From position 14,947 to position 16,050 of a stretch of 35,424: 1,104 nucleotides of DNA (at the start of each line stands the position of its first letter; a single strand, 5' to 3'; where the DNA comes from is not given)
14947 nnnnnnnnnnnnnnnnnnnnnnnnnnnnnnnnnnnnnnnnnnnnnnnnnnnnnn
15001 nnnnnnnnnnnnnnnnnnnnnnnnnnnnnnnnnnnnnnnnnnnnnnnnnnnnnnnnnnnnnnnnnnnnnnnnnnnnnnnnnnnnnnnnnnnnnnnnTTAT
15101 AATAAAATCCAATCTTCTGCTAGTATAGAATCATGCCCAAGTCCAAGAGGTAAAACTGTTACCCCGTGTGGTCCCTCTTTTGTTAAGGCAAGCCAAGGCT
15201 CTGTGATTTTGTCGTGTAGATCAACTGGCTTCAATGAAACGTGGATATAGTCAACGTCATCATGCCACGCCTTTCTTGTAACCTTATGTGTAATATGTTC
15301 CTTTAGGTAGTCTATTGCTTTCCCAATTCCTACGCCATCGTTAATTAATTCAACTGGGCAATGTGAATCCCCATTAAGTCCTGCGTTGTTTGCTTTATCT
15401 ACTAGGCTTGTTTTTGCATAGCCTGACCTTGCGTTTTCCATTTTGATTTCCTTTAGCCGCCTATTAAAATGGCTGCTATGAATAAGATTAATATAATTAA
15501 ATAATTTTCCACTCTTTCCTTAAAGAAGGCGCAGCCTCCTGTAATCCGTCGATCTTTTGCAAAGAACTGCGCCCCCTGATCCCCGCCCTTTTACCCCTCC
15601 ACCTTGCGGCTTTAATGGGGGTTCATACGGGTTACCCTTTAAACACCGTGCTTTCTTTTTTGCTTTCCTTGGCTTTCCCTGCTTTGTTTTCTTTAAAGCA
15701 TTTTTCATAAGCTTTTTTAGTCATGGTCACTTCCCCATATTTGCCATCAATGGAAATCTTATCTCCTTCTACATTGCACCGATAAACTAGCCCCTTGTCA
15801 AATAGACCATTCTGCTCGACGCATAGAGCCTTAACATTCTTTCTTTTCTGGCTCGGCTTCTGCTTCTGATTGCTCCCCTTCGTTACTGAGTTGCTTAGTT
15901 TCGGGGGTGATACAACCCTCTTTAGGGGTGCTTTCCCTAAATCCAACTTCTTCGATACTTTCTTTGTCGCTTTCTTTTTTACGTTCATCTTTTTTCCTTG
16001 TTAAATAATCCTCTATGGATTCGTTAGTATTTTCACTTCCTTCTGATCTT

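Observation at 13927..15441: Candidate anti-defence island: two DUF2829 (Tad2-type) paralogs flanking an unknown 203-aa gene, closed by an HTH gene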

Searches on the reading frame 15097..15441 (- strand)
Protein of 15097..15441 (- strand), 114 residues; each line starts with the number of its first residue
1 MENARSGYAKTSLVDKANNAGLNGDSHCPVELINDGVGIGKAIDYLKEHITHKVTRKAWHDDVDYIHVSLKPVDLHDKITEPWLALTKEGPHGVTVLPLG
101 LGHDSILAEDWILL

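Call 3: search_protein_families(library=pfam, proteins=[window:15097-15441:-], max_evalue=1)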
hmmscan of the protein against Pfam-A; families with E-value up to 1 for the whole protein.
window:15097-15441:- (114 aa): 1 family
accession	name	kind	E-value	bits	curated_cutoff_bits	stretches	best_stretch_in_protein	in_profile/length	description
PF11195.14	Tad2-like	-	0.0019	19.1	25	1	39-113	3-72/73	Thoeris anti-defense 2-like domain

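Call 4: search_protein_families(library=phrogs, proteins=[window:15097-15441:-], max_evalue=1)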
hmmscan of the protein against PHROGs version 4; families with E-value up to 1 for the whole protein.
window:15097-15441:- (114 aa): 3 families
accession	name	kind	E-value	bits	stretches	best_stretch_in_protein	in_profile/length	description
phrog_1048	-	unknown function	1.8e-06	29.1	1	19-113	92-193/211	-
phrog_6961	-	unknown function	0.042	14.7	1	40-68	10-38/61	-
phrog_872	-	unknown function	0.17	12.8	1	34-69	86-119/172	-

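Call 7: search_solved_structures(query=window:15097-15441:-, max_evalue=10, show_alignments=3)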
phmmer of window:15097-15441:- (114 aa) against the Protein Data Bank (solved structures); distinct sequences matched with E-value up to 10: 0.

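Call 10: find_homologous_proteins(query=window:15097-15441:-, max_evalue=0.01)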
Query window:15097-15441:- (114 aa): 1 proteins with E <= 0.01 among 3 candidates.
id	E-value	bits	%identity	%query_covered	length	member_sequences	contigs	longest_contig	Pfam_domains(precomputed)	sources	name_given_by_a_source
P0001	8.5e-72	257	100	100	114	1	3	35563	-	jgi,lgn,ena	-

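Call 12: search_protein_families(library=ncbifam, proteins=[window:15097-15441:-], max_evalue=10)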
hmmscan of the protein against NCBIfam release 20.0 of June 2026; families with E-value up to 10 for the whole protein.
window:15097-15441:- (114 aa): 1 family
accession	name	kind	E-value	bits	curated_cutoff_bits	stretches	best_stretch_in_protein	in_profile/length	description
NF040979.1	Ve_Ilp_Nterm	equivalog_domain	0.18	10.2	1125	1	36-85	286-335/550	inverse autotransporter adhesin Ilp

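Call 14: find_encoding_contigs(protein=P0001, flank=10000, max_places=6)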
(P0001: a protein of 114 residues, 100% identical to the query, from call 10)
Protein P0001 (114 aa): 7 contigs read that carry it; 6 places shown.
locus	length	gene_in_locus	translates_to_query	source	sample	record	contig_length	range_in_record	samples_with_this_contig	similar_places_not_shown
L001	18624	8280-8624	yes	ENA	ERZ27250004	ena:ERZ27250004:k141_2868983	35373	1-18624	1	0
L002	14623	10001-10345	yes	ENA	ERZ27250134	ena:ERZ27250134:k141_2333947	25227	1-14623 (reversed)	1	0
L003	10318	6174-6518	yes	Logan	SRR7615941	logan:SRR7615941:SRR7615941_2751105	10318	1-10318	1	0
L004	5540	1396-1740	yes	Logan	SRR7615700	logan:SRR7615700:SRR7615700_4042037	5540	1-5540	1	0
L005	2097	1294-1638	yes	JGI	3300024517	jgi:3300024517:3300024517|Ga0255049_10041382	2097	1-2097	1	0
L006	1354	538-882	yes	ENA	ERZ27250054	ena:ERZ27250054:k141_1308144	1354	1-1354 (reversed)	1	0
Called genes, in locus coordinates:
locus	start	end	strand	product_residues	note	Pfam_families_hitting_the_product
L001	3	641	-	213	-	?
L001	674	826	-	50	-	-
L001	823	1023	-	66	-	-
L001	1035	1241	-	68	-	-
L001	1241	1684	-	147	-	PF01541:GIY-YIG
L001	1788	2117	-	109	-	-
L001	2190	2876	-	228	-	-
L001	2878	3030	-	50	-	-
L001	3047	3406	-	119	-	-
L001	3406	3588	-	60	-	-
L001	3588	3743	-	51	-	-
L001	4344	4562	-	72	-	-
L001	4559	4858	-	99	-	-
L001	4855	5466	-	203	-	-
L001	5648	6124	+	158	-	-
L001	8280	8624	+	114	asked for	-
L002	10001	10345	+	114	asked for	-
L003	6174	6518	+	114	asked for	-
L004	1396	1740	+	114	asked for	-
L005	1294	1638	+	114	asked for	-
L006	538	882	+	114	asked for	-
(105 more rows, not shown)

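Call 15: find_related_loci(query=window:15097-15441:-, collection=viral_contigs, flank=6000)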
Query window:15097-15441:- (114 aa) in viral_contigs; peptide patterns used: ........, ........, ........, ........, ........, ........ (x = any residue, [..] = any of these).
5 stretches matched a pattern; 1 encode a relative of the query (tblastn E <= 1e-3); 1 distinct loci.
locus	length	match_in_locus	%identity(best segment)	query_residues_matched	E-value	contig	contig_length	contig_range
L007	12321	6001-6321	25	16-114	2e-4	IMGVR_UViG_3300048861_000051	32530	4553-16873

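Call 20: search_protein_families(library=pfam, proteins=[L007:6016-6327:+, L007:7678-8085:+, L007:6978-7232:+, L007:7242-7544:+, L007:6309-6971:+], max_evalue=0.1)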
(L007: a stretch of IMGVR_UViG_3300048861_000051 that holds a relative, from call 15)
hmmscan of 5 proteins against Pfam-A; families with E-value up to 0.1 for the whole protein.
L007:6016-6327:+ (103 aa): 1 family
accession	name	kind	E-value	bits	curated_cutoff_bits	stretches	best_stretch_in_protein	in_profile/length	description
PF11195.14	Tad2-like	-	3e-15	56.9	25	1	19-102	3-73/73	Thoeris anti-defense 2-like domain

L007:7678-8085:+ (135 aa): 0 families

L007:6978-7232:+ (84 aa): 1 family
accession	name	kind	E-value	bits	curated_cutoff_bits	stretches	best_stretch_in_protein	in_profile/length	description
PF01381.28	HTH_3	-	0.075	13.5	23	0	23-49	9-36/55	Helix-turn-helix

L007:7242-7544:+ (100 aa): 0 families

L007:6309-6971:+ (220 aa): 0 families

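Call 24: find_homologous_proteins(query=A2, max_evalue=0.001)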
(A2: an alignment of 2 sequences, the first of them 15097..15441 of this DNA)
Query A2 (2 sequences) (114 aa, profile of the alignment): 233 proteins with E <= 0.001 among 279 candidates; the best 120 are listed.
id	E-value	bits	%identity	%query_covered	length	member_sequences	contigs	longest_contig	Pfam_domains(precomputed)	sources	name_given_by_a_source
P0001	4.2e-57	210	100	100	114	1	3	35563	-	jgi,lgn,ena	-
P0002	5.4e-53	196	26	70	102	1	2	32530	PF11195.15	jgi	jgi:hypothetical protein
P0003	4.1e-32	129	32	85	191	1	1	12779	PF11195.15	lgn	-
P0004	1.2e-31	127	55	18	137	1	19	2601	PF11195.15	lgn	-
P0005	4.3e-31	125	29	64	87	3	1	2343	PF11195.15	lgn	-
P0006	6.6e-31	125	25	75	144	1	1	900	PF11195.15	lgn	-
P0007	1.0e-30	124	28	100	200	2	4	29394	PF11195.15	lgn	-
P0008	3.0e-30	123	65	15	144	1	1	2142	PF11195.15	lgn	-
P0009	3.2e-30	123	30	72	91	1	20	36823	PF11195.15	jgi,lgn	jgi:hypothetical protein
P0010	5.0e-30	122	25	64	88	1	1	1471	PF11195.15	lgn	-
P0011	1.3e-29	121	30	68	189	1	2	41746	PF11195.15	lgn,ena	-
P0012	5.4e-29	119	27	71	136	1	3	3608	PF11195.15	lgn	-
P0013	8.9e-29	118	24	30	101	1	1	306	PF11195.15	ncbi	ncbi:DUF2829 domain-containing protein, partial [Burkholderia gladioli]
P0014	9.3e-29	118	62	11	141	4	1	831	PF11195.15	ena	-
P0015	1.3e-28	117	30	68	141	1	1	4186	PF11195.15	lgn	-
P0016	3.9e-28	116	29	68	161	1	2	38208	PF11195.15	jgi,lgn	jgi:hypothetical protein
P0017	5.0e-28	116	31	70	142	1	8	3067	PF11195.15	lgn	-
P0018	7.0e-28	115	26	54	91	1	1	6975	PF11195.15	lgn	-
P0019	8.8e-28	115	26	75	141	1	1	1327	PF11195.15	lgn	-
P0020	9.5e-28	115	31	54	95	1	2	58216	PF11195.15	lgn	-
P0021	9.9e-28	115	24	70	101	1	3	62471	PF11195.15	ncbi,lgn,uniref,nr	ncbi:DUF2829 domain-containing protein [Burkholderia multivorans]|uniref:DUF2829 domain-containing p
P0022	1.3e-27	114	27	67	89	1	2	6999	PF11195.15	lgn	-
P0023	4.6e-27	112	24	71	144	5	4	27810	PF11195.15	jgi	jgi:hypothetical protein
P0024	1.1e-26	111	28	70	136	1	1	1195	PF11195.15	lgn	-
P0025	1.7e-26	111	28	71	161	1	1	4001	PF11195.15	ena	-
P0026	5.0e-26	109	24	78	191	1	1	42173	PF11195.15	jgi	jgi:hypothetical protein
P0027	6.2e-26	109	31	64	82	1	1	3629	PF11195.15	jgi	jgi:hypothetical protein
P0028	2.0e-25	107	80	9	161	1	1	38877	PF11195.15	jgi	jgi:hypothetical protein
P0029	2.1e-25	107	-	-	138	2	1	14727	PF11195.15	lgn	-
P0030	6.1e-25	106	-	-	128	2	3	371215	PF11195.15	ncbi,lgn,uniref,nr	ncbi:DUF2829 domain-containing protein [Burkholderia stagnalis]|uniref:DUF2829 domain-containing pro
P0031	4.7e-24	103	26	67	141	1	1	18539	PF11195.15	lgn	-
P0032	5.5e-24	103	27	70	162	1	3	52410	PF11195.15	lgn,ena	-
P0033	1.1e-23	102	27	77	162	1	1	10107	PF11195.15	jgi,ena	jgi:hypothetical protein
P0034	1.1e-23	102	22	93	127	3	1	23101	PF11195.15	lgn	-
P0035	1.2e-23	101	54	11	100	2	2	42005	PF11195.15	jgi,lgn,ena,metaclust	metaclust:\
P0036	9.5e-23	99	28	32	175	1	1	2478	PF11195.15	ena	-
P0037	1.5e-22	98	-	-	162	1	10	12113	PF11195.15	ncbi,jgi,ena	jgi:hypothetical protein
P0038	2.2e-22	97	36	32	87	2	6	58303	PF11195.15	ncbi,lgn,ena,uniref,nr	ncbi:Protein of unknown function DUF2829 [uncultured Caudovirales phage]|uniref:Thoeris anti-defense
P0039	3.0e-22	97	23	72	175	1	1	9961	PF11195.15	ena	-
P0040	4.0e-22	97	26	70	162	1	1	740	PF11195.15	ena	-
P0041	4.3e-22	96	45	10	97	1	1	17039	PF11195.15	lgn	-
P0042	4.7e-22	96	28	69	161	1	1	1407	PF11195.15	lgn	-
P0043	4.7e-22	96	28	69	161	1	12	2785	PF11195.15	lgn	-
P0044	1.2e-21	95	-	-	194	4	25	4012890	PF11195.15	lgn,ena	-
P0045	1.3e-21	95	-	-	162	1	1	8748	PF11195.15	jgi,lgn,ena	jgi:hypothetical protein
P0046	1.4e-21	95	42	23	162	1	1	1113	PF11195.15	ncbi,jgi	jgi:hypothetical protein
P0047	1.8e-21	94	24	70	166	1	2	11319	PF11195.15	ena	-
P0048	2.0e-21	94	36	32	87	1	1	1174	PF11195.15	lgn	-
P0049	2.0e-21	94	34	31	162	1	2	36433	PF11195.15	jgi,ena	jgi:hypothetical protein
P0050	2.3e-21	94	-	-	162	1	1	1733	PF11195.15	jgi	-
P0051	2.5e-21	94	33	29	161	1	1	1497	PF11195.15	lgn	-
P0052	2.8e-21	94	38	23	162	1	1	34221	PF11195.15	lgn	-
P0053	2.9e-21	94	45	10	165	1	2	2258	PF11195.15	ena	-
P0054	3.0e-21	94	42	23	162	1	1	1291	PF11195.15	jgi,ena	jgi:hypothetical protein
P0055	3.4e-21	94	26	70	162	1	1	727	PF11195.15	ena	-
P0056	3.9e-21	93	23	72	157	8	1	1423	PF11195.15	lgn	-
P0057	4.4e-21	93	56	8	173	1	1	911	PF11195.15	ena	-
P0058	4.5e-21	93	22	70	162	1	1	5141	PF11195.15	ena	-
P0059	4.8e-21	93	26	67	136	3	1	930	PF11195.15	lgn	-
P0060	5.0e-21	93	23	72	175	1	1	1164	PF11195.15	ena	-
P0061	5.2e-21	93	-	-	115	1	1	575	PF11195.15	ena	-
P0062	5.3e-21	93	24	70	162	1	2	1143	PF11195.15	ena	-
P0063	5.5e-21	93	24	70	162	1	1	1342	PF11195.15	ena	-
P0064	5.8e-21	93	55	10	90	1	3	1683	PF11195.15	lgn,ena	-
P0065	6.0e-21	93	55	10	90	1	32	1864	PF11195.15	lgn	-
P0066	7.6e-21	92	-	-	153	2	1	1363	PF11195.15,PF21825.3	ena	-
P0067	7.7e-21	92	-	-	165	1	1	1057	PF11195.15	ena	-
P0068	8.0e-21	92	22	32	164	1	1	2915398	PF11195.15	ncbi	-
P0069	8.2e-21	92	-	-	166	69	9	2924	PF11195.15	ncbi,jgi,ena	-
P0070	8.5e-21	92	-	-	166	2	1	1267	PF11195.15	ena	-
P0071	8.5e-21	92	-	-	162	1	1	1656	PF11195.15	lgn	-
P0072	8.5e-21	92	29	30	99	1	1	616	PF11195.15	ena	-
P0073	8.7e-21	92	-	-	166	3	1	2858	PF11195.15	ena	-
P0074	9.5e-21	92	-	-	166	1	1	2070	PF11195.15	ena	-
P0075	9.7e-21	92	-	-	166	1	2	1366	PF11195.15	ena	-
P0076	9.9e-21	92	-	-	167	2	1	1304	PF11195.15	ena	-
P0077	1.1e-20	92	-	-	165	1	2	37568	PF11195.15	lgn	-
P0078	1.1e-20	92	-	-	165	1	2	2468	PF11195.15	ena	-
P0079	1.2e-20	92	-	-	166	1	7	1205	PF11195.15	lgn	-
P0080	1.3e-20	92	-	-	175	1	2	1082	PF11195.15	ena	-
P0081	1.4e-20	92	-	-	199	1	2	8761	PF11195.15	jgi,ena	-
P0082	1.5e-20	91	-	-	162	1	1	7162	PF11195.15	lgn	-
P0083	1.6e-20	91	-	-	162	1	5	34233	PF11195.15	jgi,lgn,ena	-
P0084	1.6e-20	91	-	-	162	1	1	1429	PF11195.15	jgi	jgi:hypothetical protein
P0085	1.9e-20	91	-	-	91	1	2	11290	PF11195.15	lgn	-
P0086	2.0e-20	91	-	-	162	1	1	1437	PF11195.15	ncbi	-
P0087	2.1e-20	91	55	10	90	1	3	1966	PF11195.15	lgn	-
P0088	2.1e-20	91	-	-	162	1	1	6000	PF11195.15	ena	-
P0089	2.1e-20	91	-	-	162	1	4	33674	PF11195.15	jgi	jgi:hypothetical protein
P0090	2.2e-20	91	-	-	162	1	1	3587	PF11195.15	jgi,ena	jgi:hypothetical protein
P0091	2.2e-20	91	-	-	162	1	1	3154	PF11195.15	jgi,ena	-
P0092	2.2e-20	91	-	-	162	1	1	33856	PF11195.15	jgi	-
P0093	2.4e-20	91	-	-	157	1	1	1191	PF11195.15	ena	-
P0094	2.4e-20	91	-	-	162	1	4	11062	PF11195.15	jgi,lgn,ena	jgi:hypothetical protein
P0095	2.4e-20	91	-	-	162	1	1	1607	PF11195.15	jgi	-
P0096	2.6e-20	91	-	-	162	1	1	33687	PF11195.15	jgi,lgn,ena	-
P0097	2.6e-20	91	-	-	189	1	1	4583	PF11195.15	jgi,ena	-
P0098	2.6e-20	91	-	-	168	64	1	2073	PF11195.15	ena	-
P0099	2.6e-20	91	55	10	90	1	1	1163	PF11195.15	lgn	-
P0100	2.7e-20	91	-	-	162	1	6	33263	PF11195.15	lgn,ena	-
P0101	2.7e-20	91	55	10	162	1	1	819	PF11195.15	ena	-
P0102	3.2e-20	90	-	-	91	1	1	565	PF11195.15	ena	-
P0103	3.4e-20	90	-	-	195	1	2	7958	PF11195.15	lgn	-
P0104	3.4e-20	90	-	-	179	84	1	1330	PF11195.15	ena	-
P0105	3.4e-20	90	32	25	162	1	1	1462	PF11195.15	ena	-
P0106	3.5e-20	90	71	6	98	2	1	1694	PF11195.15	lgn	-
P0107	3.5e-20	90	-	-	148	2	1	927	PF11195.15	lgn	-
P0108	3.8e-20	90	-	-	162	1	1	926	PF11195.15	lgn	-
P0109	3.8e-20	90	-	-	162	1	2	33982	PF11195.15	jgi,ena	jgi:hypothetical protein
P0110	4.2e-20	90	-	-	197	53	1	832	PF11195.15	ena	-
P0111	4.3e-20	90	-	-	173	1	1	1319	PF11195.15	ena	-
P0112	4.3e-20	90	-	-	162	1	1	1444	PF11195.15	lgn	-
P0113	4.4e-20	90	-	-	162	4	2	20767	PF11195.15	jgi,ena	jgi:hypothetical protein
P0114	5.0e-20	90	-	-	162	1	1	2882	PF11195.15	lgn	-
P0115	5.4e-20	90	-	-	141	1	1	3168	PF11195.15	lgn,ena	-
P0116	6.1e-20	89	55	10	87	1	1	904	PF11195.15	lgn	-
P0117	6.2e-20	89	-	-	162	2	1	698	PF11195.15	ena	-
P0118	6.3e-20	89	-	-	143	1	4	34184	PF11195.15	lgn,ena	-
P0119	6.7e-20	89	-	-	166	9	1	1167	PF11195.15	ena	-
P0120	6.8e-20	89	67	8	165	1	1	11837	PF11195.15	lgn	-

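Call 77: search_protein_families(library=padloc, proteins=[window:15097-15441:-], max_evalue=0.1)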
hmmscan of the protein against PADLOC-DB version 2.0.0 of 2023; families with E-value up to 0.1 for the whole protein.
window:15097-15441:- (114 aa): 0 families

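Call 96: find_encoding_contigs(protein=P0009, flank=4000, max_places=2)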
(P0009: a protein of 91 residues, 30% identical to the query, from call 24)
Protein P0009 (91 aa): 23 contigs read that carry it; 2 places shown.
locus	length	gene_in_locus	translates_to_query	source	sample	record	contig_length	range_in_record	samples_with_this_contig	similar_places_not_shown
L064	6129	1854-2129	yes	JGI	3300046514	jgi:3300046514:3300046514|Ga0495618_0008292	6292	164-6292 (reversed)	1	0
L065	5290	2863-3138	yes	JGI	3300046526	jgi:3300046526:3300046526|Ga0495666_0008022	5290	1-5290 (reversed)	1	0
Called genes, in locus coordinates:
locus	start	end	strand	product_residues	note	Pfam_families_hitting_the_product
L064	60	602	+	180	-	-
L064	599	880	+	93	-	-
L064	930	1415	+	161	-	-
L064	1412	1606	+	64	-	-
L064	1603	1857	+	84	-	-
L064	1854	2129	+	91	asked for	PF11195:Tad2-like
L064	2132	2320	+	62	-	-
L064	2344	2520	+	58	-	-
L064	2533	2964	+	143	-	-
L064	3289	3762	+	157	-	-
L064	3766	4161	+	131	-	-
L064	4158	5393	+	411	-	PF04466:Terminase_3, PF17288:Terminase_3C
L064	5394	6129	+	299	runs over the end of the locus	?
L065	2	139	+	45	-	?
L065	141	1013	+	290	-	PF07120:DUF1376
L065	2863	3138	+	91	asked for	PF11195:Tad2-like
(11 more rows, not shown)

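Call 97: find_encoding_contigs(protein=P0038, flank=4000, max_places=2)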
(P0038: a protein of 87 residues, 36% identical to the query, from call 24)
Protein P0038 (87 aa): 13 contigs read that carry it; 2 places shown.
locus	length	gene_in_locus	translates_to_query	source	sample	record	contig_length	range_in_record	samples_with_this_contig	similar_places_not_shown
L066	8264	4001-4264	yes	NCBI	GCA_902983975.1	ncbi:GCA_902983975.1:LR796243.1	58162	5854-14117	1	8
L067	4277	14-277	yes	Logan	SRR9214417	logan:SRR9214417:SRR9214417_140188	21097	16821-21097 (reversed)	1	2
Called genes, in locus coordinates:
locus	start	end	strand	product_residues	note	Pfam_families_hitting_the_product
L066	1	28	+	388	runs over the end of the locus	PF13203:DUF2201_N, PF09967:DUF2201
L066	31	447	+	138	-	-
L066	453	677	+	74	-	-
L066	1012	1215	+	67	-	-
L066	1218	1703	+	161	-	-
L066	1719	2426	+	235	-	PF12705:PDDEXK_1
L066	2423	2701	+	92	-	-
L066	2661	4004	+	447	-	PF00176:SNF2-rel_dom, PF04851:ResIII (weak), PF00271:Helicase_C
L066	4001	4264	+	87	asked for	PF11195:Tad2-like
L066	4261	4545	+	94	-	PF13876:Phage_gp49_66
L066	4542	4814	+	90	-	-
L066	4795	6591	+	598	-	PF00476:DNA_pol_A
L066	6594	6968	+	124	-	PF23984:DUF7307 (weak)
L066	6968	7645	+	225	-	-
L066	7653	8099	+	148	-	-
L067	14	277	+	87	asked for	PF11195:Tad2-like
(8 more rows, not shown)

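Call 104: search_protein_families(library=phrogs, proteins=[L007:6016-6327:+, P0045, P0038], max_evalue=0.001)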
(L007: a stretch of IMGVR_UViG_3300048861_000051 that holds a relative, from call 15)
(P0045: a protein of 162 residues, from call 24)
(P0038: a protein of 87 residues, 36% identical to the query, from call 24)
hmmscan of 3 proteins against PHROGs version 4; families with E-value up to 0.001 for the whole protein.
L007:6016-6327:+ (103 aa): 4 families
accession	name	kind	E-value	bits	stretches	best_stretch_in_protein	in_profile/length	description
phrog_872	-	unknown function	7.5e-19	69.4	1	14-103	86-172/172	-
phrog_1048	-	unknown function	8.3e-15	56.3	1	13-103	106-195/211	-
phrog_30130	-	unknown function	2.4e-10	41.1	1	21-101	180-258/262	-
phrog_37292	-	unknown function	0.0007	20.4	1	4-102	8-95/182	-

P0045 (162 aa): 6 families
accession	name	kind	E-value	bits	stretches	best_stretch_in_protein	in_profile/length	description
phrog_872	-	unknown function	1.4e-64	218.2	1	1-162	13-172/172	-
phrog_1048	-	unknown function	8.3e-27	95.5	1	73-162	107-195/211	-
phrog_9467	-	unknown function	1.1e-16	61.9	1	1-75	1-66/155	-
phrog_30130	-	unknown function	1.6e-16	61.3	1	75-160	175-258/262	-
phrog_32732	-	unknown function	5e-09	37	1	1-75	27-91/159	-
phrog_643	-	transcription regulation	2.9e-05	25.2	1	83-162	9-73/84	transcriptional regulator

P0038 (87 aa): 3 families
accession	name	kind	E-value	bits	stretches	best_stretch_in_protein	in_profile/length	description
phrog_872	-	unknown function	1e-28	101.4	1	1-87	89-172/172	-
phrog_1048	-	unknown function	3.2e-28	100.1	1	1-86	110-194/211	-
phrog_30130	-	unknown function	1.4e-16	61.5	1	1-85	176-258/262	-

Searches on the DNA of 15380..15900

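Call 99: search_rna_families(source=window, start=15380, end=15900, threshold=evalue, max_evalue=1)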
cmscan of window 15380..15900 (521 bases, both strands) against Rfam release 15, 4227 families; matches with E-value up to 1: 0.
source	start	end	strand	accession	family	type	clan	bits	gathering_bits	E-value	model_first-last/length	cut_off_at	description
